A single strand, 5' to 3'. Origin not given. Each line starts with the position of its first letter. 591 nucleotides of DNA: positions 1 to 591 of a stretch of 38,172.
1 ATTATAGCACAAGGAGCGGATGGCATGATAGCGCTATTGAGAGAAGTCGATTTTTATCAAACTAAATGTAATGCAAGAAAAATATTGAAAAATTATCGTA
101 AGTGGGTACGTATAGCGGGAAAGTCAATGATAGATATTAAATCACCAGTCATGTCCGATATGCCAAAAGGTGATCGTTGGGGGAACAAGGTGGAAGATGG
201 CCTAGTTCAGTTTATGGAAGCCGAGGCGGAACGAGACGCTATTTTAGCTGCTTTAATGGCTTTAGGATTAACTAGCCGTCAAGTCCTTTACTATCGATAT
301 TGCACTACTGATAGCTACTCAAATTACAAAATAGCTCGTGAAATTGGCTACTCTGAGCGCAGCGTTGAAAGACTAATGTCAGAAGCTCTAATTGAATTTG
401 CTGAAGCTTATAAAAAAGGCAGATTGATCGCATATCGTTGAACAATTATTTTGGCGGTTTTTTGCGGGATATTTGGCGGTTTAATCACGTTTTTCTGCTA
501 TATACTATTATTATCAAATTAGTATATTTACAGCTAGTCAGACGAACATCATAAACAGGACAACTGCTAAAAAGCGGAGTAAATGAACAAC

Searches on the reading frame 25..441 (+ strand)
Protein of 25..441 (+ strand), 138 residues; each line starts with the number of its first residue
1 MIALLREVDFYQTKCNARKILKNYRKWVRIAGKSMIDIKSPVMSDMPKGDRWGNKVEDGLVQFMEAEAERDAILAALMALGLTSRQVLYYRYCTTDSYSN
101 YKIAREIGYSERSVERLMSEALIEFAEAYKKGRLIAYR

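Call 78: find_encoding_contigs(protein=window:25-441:+, flank=3000, max_places=6)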
Protein window:25-441:+ (138 aa): 13 contigs read that carry it; 6 places shown.
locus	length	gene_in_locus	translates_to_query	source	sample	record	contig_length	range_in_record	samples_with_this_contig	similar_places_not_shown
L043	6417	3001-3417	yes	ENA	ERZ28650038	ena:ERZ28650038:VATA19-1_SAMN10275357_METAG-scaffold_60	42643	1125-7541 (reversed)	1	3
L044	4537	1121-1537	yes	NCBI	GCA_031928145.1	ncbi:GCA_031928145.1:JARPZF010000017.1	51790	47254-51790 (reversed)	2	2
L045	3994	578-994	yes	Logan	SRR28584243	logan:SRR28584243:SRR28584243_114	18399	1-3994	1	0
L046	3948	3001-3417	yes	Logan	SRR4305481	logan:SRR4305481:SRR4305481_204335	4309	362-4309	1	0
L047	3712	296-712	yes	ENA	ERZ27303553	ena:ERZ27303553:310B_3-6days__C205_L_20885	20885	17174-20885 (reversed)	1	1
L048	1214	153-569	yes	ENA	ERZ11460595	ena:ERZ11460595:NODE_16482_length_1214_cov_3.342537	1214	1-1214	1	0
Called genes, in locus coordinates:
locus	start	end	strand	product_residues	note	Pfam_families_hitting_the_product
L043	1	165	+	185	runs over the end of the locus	PF07852:DUF1642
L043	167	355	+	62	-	PF07852:DUF1642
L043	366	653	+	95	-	-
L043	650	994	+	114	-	-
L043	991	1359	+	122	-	-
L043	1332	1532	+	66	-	-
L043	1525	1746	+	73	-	-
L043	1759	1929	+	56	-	-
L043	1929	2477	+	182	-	PF09643:YopX (faint)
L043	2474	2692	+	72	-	-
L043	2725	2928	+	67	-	-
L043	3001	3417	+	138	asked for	-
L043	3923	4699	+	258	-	PF10668:Phage_terminase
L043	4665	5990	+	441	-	PF04466:Terminase_3, PF17288:Terminase_3C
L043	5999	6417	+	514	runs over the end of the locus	PF05133:SPP1_portal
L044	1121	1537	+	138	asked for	-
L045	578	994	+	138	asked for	-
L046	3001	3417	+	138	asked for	-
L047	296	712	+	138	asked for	-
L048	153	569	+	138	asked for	-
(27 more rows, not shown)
